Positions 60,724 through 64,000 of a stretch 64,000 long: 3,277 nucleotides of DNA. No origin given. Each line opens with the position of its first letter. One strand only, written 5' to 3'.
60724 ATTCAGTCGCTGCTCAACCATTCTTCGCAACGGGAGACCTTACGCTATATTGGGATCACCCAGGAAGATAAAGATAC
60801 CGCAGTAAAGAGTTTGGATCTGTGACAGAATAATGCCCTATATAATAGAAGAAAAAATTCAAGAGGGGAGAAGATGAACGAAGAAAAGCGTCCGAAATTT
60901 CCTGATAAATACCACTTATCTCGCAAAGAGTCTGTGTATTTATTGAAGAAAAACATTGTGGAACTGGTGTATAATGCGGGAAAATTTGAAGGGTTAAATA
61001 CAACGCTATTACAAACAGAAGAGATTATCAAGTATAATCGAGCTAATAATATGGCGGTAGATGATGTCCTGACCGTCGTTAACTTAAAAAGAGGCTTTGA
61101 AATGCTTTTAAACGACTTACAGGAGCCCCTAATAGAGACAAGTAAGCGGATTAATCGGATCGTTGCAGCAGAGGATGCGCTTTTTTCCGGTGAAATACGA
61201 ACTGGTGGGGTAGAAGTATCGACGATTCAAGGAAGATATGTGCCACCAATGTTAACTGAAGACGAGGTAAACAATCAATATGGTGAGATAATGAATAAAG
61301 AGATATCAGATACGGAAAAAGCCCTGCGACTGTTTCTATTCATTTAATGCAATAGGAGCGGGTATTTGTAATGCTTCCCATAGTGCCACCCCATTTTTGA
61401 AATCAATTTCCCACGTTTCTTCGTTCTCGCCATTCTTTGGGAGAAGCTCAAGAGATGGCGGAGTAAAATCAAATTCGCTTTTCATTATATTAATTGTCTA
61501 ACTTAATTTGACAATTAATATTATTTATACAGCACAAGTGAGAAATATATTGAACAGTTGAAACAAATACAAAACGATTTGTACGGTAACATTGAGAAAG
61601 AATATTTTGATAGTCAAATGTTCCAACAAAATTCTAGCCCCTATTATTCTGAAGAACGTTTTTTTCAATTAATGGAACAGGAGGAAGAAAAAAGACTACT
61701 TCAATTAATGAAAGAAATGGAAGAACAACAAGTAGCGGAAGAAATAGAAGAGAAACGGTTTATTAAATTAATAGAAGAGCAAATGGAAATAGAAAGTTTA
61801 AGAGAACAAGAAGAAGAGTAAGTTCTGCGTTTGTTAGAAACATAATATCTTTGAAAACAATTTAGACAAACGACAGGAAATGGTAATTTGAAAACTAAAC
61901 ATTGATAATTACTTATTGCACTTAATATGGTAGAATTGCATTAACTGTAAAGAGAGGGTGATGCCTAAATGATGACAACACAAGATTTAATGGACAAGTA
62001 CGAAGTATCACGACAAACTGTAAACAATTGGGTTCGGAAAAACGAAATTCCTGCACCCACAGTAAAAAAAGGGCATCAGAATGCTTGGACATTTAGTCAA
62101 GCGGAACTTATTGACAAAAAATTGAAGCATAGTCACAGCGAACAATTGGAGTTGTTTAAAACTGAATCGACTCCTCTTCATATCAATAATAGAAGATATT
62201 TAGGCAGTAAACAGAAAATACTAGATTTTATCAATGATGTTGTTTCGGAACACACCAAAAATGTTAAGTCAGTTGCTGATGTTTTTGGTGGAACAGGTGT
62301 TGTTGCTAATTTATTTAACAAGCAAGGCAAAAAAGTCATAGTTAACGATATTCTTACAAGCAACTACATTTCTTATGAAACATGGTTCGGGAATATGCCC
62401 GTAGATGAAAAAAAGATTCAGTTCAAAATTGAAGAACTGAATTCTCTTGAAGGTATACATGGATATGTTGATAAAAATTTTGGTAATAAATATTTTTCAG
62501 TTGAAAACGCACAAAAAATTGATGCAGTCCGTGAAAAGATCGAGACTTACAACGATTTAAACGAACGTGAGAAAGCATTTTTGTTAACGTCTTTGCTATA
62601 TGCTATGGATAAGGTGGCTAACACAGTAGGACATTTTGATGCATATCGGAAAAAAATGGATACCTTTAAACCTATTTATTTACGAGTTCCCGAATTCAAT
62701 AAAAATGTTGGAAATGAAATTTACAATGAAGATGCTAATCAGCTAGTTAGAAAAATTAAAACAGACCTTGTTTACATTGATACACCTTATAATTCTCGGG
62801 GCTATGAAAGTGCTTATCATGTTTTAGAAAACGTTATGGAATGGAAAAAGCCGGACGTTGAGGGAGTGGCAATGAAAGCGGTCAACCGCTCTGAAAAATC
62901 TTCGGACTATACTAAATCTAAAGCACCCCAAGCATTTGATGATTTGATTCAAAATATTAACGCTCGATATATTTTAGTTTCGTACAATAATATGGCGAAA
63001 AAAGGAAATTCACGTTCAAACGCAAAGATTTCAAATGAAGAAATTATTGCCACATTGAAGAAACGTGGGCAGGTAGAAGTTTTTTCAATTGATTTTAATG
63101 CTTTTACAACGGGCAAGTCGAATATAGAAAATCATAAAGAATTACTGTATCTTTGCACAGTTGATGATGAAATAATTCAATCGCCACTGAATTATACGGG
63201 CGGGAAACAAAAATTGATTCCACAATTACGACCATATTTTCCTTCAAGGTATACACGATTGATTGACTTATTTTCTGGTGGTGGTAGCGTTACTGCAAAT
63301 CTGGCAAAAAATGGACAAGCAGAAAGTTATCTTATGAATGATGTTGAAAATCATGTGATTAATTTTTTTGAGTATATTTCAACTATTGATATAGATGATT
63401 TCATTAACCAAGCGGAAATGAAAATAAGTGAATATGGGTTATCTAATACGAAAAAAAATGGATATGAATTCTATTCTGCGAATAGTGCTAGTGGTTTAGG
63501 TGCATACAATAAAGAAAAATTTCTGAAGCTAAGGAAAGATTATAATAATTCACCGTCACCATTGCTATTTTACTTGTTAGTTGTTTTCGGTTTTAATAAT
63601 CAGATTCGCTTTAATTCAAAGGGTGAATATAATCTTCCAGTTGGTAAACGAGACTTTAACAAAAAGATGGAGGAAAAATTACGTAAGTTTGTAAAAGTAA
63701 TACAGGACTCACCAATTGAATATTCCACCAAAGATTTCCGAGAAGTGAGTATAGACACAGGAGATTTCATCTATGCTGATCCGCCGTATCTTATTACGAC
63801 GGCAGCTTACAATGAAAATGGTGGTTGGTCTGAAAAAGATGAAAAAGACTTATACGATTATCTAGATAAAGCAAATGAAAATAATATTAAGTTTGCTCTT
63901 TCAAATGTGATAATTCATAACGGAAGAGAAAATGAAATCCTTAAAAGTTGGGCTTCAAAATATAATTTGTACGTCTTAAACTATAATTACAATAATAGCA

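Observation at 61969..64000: Tandem two-domain Dam-family adenine methyltransferase with an N-terminal HTH; likely the start of a Type IIS-like R-M (or LlaI-like) system continuing past the window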

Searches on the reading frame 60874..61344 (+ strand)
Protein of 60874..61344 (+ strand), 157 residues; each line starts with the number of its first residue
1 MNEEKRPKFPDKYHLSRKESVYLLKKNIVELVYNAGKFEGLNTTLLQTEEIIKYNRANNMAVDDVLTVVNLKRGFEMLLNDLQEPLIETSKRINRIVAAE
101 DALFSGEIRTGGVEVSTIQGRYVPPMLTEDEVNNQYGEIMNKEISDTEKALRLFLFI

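Call 71: search_protein_families(library=pfam, proteins=[window:60874-61344:+], max_evalue=0.001)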
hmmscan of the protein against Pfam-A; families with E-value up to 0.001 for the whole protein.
window:60874-61344:+ (157 aa): 0 families

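Call 84: search_protein_families(library=pfam, proteins=[window:60874-61344:+], max_evalue=10)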
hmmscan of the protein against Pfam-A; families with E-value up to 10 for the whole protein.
window:60874-61344:+ (157 aa): 1 family
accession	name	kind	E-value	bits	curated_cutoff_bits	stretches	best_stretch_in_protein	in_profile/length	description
PF02778.19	tRNA_int_endo_N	-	0.14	12.1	21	1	13-37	36-59/67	tRNA intron endonuclease, N-terminal domain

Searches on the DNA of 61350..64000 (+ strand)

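Call 6: search_dna_similar(query=window:61800-64000:+, collection=plasmids, mode=near, max_rows=25)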
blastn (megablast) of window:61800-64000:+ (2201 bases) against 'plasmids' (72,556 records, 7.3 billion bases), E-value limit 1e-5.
Records with a match: 7; places in all: 7; records where one place covers at least 80% of the query: 7.
Best place of each record, by identity: >=99% 7.
By first word of the organism name: Enterococcus 7.
By predicted mobility (MOB-suite, as given by PLSDB): non-mobilizable 7.
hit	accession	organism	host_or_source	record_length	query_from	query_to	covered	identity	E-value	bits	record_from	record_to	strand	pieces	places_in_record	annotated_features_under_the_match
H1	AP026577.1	Enterococcus faecium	Homo sapiens,stool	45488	1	2201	100%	100.0%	0e+0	4065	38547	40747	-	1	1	hypothetical protein (x2)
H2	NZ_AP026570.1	Enterococcus faecium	Homo sapiens,sputum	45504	1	2201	100%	100.0%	0e+0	4065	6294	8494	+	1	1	Dam family site-specific DNA-(adenine-N6)-methyltransferase | hypothetical protein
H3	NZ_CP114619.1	Enterococcus faecium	Homo sapiens,urine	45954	1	2201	100%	100.0%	0e+0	4065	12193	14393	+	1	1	Dam family site-specific DNA-(adenine-N6)-methyltransferase | hypothetical protein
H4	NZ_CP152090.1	Enterococcus faecium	Homo sapiens,blood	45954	1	2201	100%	100.0%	0e+0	4065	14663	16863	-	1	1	Dam family site-specific DNA-(adenine-N6)-methyltransferase | hypothetical protein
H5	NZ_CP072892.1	Enterococcus hirae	stream/river surface water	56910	1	2201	100%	99.4%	0e+0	3988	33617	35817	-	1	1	Dam family site-specific DNA-(adenine-N6)-methyltransferase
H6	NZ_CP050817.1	Enterococcus gallinarum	swine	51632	1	2201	100%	99.4%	0e+0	3988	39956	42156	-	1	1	Dam family site-specific DNA-(adenine-N6)-methyltransferase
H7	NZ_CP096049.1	Enterococcus faecalis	cell culture,environment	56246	1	2201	100%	99.4%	0e+0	3988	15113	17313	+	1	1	Dam family site-specific DNA-(adenine-N6)-methyltransferase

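Call 7: get_annotated_region(hit=H3, flank=12000)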
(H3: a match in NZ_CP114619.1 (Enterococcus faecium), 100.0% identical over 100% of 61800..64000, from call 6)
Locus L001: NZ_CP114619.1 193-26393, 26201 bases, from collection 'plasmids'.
description: Enterococcus faecium strain EF0656 plasmid pEF0656-2, complete sequence
organism: Enterococcus faecium (NCBI taxid 1352)
taxonomy: Bacteria; Bacillota; Bacilli; Lactobacillales; Enterococcaceae; Enterococcus; Enterococcus faecium
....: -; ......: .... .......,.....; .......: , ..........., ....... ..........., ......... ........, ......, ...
typing (MOB-suite, as given by PLSDB): non-mobilizable
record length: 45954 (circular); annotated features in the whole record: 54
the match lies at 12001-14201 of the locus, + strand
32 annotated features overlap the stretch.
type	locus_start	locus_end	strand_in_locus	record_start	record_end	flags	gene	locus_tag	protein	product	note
CDS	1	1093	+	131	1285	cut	-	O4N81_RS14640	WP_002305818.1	vancomycin resistance histidine kinase VanS-A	-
predicted_resistance_gene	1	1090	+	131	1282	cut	vanS-A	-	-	vancomycin resistance histidine kinase VanS-A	predicted by amrfinderplus; class GLYCOPEPTIDE; identity 100.0%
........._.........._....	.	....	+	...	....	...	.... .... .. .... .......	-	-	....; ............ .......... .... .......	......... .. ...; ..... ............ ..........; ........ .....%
CDS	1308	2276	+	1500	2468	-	-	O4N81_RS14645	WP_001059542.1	D-lactate dehydrogenase VanH-A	-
predicted_resistance_gene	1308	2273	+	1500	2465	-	vanH-A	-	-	D-lactate dehydrogenase VanH-A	predicted by amrfinderplus; class GLYCOPEPTIDE; identity 100.0%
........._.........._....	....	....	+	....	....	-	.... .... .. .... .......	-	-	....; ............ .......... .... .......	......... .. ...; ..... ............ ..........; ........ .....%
predicted_resistance_gene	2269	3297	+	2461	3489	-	vanA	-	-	D-alanine--(R)-lactate ligase VanA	predicted by amrfinderplus; class GLYCOPEPTIDE; identity 100.0%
CDS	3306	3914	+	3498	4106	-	-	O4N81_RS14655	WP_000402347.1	D-Ala-D-Ala dipeptidase VanX-A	-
predicted_resistance_gene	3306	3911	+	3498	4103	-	vanX-A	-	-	D-Ala-D-Ala dipeptidase VanX-A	predicted by amrfinderplus; class GLYCOPEPTIDE; identity 100.0%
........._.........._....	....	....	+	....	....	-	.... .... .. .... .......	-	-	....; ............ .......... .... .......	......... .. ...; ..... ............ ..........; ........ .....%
predicted_resistance_gene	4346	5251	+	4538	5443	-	vanY-A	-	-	D-Ala-D-Ala carboxypeptidase VanY-A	predicted by amrfinderplus; class GLYCOPEPTIDE; identity 99.01%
CDS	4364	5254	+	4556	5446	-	-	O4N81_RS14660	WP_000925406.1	D-Ala-D-Ala carboxypeptidase VanY-A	-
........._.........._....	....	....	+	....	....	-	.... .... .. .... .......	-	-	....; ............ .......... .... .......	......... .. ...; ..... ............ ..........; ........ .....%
predicted_resistance_gene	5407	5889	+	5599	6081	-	vanZ-A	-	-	glycopeptide resistance protein VanZ-A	predicted by amrfinderplus; class GLYCOPEPTIDE; identity 100.0%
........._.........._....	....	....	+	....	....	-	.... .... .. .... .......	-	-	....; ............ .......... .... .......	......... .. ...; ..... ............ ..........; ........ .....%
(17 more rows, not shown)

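Call 8: get_annotated_region(hit=H7, flank=12000)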
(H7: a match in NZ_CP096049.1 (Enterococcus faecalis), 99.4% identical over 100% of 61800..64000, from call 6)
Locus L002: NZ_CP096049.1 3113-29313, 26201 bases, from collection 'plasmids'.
description: Enterococcus faecalis strain AKSZ-208 plasmid pW208, complete sequence
organism: Enterococcus faecalis (NCBI taxid 1351)
taxonomy: Bacteria; Bacillota; Bacilli; Lactobacillales; Enterococcaceae; Enterococcus; Enterococcus faecalis
host: -; source: cell culture,environment; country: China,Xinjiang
typing (MOB-suite, as given by PLSDB): non-mobilizable; replicon rep_cluster_980
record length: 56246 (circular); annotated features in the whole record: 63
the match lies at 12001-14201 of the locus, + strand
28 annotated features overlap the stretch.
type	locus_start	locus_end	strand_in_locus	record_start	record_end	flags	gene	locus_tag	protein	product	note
CDS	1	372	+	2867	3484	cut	-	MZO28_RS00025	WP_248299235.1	recombinase family protein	GO:0006310 - DNA recombination [Evidence IEA]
CDS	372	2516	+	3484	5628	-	-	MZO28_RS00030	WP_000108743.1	type IA DNA topoisomerase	GO:0006265 - DNA topological change [Evidence IEA]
CDS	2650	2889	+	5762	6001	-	-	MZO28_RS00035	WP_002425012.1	peptide-binding protein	-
CDS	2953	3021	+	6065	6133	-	-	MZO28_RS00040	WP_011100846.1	23S rRNA methyltransferase attenuator leader peptide ErmL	-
predicted_resistance_gene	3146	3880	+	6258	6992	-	erm(B)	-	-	23S rRNA (adenine(2058)-N(6))-methyltransferase Erm(B)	predicted by amrfinderplus; class LINCOSAMIDE/MACROLIDE/STREPTOGRAMIN; identity 99.18%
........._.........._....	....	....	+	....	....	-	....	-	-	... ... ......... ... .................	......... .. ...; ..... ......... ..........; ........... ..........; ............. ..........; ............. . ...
CDS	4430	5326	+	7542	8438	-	-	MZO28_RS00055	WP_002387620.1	ParA family protein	-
CDS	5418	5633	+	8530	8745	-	-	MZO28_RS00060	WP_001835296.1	peptide-binding protein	-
CDS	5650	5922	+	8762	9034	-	-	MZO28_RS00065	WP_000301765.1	antitoxin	-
CDS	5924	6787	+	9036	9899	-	-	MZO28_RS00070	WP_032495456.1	zeta toxin family protein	-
CDS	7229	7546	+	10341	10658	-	-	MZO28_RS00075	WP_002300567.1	hypothetical protein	-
CDS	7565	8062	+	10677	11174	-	-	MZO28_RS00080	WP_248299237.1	molecular chaperone DnaJ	-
CDS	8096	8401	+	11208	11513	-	-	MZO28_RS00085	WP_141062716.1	hypothetical protein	-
CDS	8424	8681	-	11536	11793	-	-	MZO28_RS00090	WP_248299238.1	hypothetical protein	-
CDS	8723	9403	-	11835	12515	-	-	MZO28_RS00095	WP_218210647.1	IS6-like element IS1216 family transposase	GO:0006313 - DNA transposition [Evidence IEA]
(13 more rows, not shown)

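Call 69: search_rna_families(source=window, start=61350, end=62150, threshold=evalue, max_evalue=1)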
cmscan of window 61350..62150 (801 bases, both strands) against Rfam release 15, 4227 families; matches with E-value up to 1: 1.
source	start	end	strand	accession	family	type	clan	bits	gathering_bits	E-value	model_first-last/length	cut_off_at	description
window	61398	61512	+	RF01851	cyano_tmRNA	Gene;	CL00001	13.4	70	0.27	170-288/288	no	Cyanobacteria transfer-messenger RNA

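Call 77: get_annotated_region(hit=H1, flank=5000)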
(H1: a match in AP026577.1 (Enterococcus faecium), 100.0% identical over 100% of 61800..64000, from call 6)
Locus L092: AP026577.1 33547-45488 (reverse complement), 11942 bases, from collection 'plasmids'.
description: Enterococcus faecium JHP10 plasmid pJHP10_3 DNA, complete sequence
organism: Enterococcus faecium (NCBI taxid 1352)
taxonomy: Bacteria; Bacillota; Bacilli; Lactobacillales; Enterococcaceae; Enterococcus; Enterococcus faecium
host: -; source: Homo sapiens,stool; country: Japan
typing (MOB-suite, as given by PLSDB): non-mobilizable; replicon rep_cluster_889,rep_cluster_935
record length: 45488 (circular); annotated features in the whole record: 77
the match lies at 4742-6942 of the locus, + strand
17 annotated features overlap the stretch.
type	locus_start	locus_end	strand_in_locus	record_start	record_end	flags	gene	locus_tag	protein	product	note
CDS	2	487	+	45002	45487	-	vanZ_2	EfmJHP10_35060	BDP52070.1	protein vanZ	-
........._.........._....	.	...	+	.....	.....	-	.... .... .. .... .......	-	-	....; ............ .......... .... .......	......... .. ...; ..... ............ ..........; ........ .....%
predicted_resistance_gene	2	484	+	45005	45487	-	vanZ-A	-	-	glycopeptide resistance protein VanZ-A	predicted by amrfinderplus; class GLYCOPEPTIDE; identity 100.0%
CDS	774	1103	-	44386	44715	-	-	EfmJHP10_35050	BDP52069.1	transcriptional regulator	-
CDS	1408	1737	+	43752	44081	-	-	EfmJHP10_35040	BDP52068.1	AbrB family transcriptional regulator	-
CDS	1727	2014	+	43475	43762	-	-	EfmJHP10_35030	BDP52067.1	addiction module toxin RelE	-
CDS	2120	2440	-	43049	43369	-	-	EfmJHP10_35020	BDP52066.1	hypothetical protein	-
CDS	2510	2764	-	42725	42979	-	-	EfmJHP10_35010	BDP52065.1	hypothetical protein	-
CDS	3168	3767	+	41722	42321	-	-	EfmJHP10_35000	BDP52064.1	site-specific recombinase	-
CDS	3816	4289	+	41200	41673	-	-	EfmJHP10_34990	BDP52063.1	hypothetical protein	-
CDS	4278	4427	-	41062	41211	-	-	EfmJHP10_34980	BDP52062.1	hypothetical protein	-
CDS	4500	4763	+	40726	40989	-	-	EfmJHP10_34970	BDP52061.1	hypothetical protein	-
CDS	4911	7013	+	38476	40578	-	-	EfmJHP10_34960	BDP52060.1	hypothetical protein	-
CDS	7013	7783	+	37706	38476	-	-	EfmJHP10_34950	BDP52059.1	hypothetical protein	-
CDS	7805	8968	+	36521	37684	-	-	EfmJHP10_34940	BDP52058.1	hypothetical protein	-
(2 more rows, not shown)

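Call 78: get_annotated_region(hit=H5, flank=5000)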
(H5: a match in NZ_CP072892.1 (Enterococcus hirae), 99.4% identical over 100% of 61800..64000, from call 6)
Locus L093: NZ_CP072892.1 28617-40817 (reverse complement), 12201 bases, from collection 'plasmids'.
description: Enterococcus hirae strain F104 plasmid pF104_1, complete sequence
organism: Enterococcus hirae (NCBI taxid 1354)
taxonomy: Bacteria; Bacillota; Bacilli; Lactobacillales; Enterococcaceae; Enterococcus; Enterococcus hirae
host: -; source: stream/river surface water; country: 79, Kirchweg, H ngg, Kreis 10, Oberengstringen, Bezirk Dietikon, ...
typing (MOB-suite, as given by PLSDB): non-mobilizable; replicon rep_cluster_183
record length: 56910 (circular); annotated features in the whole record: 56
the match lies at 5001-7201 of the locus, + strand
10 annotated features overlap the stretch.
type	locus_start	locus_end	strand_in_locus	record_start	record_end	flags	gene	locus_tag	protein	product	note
CDS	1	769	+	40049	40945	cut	-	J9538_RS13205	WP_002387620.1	ParA family protein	-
CDS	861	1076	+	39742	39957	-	-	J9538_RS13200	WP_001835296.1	peptide-binding protein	-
CDS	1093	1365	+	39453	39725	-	-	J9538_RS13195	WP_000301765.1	antitoxin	-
CDS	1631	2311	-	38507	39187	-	-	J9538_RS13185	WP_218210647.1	IS6-like element IS1216 family transposase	-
CDS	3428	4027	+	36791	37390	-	-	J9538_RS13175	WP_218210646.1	tyrosine-type recombinase/integrase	GO:0015074 - DNA integration [Evidence IEA]; GO:0006310 - DNA recombination [Evidence IEA]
CDS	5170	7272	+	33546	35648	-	-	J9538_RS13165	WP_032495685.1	Dam family site-specific DNA-(adenine-N6)-methyltransferase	GO:0006306 - DNA methylation [Evidence IEA]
CDS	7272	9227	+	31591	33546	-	-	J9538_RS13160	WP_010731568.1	AlwI family type II restriction endonuclease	-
CDS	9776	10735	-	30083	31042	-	-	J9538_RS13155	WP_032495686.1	IS30 family transposase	-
CDS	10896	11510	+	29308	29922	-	-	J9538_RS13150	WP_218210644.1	DUF4230 domain-containing protein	-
CDS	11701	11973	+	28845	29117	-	-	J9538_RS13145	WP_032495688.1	hypothetical protein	-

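Call 80: get_annotated_region(hit=H2, flank=3000)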
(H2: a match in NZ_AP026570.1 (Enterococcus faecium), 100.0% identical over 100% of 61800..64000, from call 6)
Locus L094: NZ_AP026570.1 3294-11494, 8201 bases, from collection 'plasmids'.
description: Enterococcus faecium strain JHP9 plasmid pJHP9_3, complete sequence
organism: Enterococcus faecium (NCBI taxid 1352)
taxonomy: Bacteria; Bacillota; Bacilli; Lactobacillales; Enterococcaceae; Enterococcus; Enterococcus faecium
host: -; source: Homo sapiens,sputum; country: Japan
typing (MOB-suite, as given by PLSDB): non-mobilizable; replicon rep_cluster_889,rep_cluster_935
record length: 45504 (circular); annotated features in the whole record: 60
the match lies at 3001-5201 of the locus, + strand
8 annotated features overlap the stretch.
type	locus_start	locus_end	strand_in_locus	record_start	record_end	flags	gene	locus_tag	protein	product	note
CDS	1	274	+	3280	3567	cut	-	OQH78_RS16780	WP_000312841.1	type II toxin-antitoxin system RelE/ParE family toxin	-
CDS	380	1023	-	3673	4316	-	-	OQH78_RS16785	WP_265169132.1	IS6 family transposase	-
CDS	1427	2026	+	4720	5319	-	-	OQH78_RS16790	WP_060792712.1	tyrosine-type recombinase/integrase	GO:0015074 - DNA integration [Evidence IEA]; GO:0006310 - DNA recombination [Evidence IEA]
CDS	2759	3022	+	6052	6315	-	-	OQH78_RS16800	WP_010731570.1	hypothetical protein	-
CDS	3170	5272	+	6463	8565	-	-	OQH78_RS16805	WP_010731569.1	Dam family site-specific DNA-(adenine-N6)-methyltransferase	GO:0006306 - DNA methylation [Evidence IEA]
CDS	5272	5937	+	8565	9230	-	-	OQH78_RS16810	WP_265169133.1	hypothetical protein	-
CDS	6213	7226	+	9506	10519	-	-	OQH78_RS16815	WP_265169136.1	AlwI family type II restriction endonuclease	-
CDS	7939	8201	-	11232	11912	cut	-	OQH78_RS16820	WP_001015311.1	IS6-like element IS1216 family transposase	GO:0006313 - DNA transposition [Evidence IEA]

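Call 81: get_annotated_region(hit=H4, flank=3000)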
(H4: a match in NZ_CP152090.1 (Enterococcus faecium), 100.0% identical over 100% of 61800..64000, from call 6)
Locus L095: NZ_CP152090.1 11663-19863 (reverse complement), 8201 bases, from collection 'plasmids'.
description: Enterococcus faecium strain EF9953 plasmid pEF9953.2, complete sequence
organism: Enterococcus faecium (NCBI taxid 1352)
taxonomy: Bacteria; Bacillota; Bacilli; Lactobacillales; Enterococcaceae; Enterococcus; Enterococcus faecium
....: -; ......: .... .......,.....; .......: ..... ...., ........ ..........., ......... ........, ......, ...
typing (MOB-suite, as given by PLSDB): non-mobilizable
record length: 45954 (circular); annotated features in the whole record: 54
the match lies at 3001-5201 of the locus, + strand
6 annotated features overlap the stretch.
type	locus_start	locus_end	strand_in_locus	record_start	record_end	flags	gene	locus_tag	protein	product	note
CDS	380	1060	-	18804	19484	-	-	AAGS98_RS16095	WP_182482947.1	IS6-like element IS1216 family transposase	GO:0006313 - DNA transposition [Evidence IEA]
CDS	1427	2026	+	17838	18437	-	-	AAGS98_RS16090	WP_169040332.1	tyrosine-type recombinase/integrase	GO:0015074 - DNA integration [Evidence IEA]; GO:0006310 - DNA recombination [Evidence IEA]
CDS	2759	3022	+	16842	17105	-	-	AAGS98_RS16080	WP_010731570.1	hypothetical protein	-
CDS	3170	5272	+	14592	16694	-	-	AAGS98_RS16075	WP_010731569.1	Dam family site-specific DNA-(adenine-N6)-methyltransferase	GO:0006306 - DNA methylation [Evidence IEA]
CDS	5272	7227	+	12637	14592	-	-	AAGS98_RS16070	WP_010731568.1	AlwI family type II restriction endonuclease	-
CDS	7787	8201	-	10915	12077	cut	-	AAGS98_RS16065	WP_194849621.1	IS3 family transposase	-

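Call 82: get_annotated_region(hit=H6, flank=3000)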
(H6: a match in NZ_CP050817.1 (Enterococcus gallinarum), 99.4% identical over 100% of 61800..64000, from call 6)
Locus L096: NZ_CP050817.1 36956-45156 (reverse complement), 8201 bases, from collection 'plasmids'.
description: Enterococcus gallinarum strain EG81 plasmid pEG81-1, complete sequence
organism: Enterococcus gallinarum (NCBI taxid 1353)
taxonomy: Bacteria; Bacillota; Bacilli; Lactobacillales; Enterococcaceae; Enterococcus; Enterococcus gallinarum
host: -; source: swine; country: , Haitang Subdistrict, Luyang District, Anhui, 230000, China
typing (MOB-suite, as given by PLSDB): non-mobilizable; replicon rep_cluster_183
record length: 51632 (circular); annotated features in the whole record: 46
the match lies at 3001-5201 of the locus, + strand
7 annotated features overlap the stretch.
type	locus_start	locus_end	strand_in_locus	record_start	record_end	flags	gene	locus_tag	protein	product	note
CDS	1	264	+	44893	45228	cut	-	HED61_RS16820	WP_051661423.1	metalloregulator ArsR/SmtB family transcription factor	GO:0006355 - regulation of DNA-templated transcription [Evidence IEA]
CDS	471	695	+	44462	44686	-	-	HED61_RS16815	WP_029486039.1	hypothetical protein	-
CDS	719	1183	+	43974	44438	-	lspA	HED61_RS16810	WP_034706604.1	signal peptidase II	GO:0009306 - protein secretion [Evidence IEA]; GO:0006508 - proteolysis [Evidence IEA]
CDS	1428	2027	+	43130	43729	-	-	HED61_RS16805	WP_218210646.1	tyrosine-type recombinase/integrase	GO:0015074 - DNA integration [Evidence IEA]; GO:0006310 - DNA recombination [Evidence IEA]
CDS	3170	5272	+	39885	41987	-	-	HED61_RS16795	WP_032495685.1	Dam family site-specific DNA-(adenine-N6)-methyltransferase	GO:0006306 - DNA methylation [Evidence IEA]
CDS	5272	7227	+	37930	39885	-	-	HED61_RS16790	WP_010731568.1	AlwI family type II restriction endonuclease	-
CDS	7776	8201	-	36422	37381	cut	-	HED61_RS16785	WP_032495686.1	IS30 family transposase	-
